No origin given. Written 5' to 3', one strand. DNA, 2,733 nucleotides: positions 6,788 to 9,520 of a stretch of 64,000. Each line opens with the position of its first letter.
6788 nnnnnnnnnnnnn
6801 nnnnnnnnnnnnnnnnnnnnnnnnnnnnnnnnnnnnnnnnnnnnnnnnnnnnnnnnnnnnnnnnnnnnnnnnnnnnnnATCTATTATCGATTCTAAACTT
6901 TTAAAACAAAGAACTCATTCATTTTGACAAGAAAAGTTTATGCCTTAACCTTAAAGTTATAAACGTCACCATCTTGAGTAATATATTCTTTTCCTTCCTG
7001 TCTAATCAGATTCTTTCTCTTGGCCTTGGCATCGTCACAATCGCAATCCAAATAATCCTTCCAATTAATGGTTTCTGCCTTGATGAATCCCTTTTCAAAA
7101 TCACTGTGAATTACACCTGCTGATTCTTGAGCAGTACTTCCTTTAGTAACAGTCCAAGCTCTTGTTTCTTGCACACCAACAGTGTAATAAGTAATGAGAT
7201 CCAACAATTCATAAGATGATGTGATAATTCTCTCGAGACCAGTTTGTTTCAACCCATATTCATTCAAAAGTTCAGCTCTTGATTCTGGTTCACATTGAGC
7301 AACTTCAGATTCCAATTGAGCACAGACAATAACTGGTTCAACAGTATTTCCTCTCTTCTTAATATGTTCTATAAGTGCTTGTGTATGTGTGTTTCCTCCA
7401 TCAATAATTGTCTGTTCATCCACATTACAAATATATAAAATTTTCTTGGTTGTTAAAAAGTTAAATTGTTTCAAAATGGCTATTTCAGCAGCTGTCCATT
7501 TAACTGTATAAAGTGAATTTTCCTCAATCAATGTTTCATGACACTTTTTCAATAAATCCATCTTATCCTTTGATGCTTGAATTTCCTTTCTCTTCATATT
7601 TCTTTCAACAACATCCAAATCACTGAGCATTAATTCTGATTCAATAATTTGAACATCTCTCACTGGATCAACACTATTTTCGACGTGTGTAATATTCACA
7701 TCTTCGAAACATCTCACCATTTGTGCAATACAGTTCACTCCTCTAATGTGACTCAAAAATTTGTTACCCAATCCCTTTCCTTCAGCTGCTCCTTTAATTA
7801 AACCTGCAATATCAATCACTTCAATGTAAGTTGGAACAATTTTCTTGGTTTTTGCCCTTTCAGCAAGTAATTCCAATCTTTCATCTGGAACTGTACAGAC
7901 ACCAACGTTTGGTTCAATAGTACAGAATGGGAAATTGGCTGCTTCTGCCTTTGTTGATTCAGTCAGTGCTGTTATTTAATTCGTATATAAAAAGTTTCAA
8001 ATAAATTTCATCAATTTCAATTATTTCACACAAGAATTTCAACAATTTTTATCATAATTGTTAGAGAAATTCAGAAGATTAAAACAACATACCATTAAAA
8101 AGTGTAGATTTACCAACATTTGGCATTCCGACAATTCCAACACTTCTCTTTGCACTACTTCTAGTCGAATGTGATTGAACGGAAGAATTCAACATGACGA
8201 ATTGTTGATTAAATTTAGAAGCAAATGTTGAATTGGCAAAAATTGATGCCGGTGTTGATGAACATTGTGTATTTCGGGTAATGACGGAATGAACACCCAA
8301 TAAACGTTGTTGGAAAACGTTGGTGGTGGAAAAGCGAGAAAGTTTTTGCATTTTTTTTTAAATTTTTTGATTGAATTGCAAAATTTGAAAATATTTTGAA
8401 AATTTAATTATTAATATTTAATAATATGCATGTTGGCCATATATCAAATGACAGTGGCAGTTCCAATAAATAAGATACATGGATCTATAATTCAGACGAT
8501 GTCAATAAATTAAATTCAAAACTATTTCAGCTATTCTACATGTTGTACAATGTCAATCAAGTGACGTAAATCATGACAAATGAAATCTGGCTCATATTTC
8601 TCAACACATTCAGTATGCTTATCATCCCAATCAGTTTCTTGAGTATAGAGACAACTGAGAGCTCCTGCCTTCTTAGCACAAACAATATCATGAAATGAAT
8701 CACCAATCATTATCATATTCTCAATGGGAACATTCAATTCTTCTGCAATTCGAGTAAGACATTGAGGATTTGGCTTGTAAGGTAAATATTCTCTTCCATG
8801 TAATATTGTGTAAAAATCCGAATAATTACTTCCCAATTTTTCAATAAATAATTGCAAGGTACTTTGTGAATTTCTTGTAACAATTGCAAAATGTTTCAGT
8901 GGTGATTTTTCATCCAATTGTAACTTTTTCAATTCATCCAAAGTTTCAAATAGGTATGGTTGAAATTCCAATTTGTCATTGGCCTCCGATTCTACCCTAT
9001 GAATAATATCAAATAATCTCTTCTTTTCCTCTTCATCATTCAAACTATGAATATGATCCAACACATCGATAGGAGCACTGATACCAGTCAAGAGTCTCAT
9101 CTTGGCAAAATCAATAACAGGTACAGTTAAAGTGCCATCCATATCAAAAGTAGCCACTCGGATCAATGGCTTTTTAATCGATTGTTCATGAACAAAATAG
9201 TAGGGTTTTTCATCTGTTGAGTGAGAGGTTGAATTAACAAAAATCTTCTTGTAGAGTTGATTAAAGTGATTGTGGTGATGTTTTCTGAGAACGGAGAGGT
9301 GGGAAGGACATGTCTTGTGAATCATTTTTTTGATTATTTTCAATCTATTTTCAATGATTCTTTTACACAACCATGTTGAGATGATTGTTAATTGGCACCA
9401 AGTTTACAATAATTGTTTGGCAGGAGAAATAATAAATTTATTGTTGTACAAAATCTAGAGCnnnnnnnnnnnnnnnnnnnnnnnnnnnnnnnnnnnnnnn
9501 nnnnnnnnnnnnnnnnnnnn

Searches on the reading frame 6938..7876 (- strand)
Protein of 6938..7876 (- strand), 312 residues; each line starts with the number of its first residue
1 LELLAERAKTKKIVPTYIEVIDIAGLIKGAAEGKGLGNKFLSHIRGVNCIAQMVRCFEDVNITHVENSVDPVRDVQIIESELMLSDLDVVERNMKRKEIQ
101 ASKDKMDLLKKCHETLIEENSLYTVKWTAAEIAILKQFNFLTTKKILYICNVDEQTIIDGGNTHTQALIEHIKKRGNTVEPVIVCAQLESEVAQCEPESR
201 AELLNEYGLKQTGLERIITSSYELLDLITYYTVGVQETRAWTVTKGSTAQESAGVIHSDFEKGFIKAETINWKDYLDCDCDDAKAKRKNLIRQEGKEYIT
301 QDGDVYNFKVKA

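Call 50: search_protein_families(library=pfam, proteins=[window:6938-7876:-], max_evalue=0.001)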
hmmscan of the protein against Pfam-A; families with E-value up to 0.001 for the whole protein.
window:6938-7876:- (312 aa): 2 families
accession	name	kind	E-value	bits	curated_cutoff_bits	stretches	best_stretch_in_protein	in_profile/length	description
PF06071.19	YchF-GTPase_C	-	6.4e-33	113.2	27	1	227-310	1-83/84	Protein of unknown function (DUF933)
PF01926.29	MMR_HSR1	-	0.00015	22.3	21.9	1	16-68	46-95/113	50S ribosome-binding GTPase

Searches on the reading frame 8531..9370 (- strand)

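Call 50: search_protein_families(library=pfam, proteins=[window:8531-9370:-], max_evalue=0.001)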
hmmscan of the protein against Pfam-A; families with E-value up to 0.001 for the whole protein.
window:8531-9370:- (279 aa): 4 families
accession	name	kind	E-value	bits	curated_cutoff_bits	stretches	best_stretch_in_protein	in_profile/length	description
PF13419.12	HAD_2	-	8.8e-18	65.5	23.8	1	108-238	50-174/178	Haloacid dehalogenase-like hydrolase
PF00702.32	Hydrolase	-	6.7e-16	59.7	26.4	1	70-236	1-191/191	haloacid dehalogenase-like hydrolase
PF13242.12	Hydrolase_like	-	3.1e-13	49.8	22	1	199-270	4-74/75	HAD-hyrolase-like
PF12710.13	HAD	-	0.00073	20.4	27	0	73-233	1-189/189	haloacid dehalogenase-like hydrolase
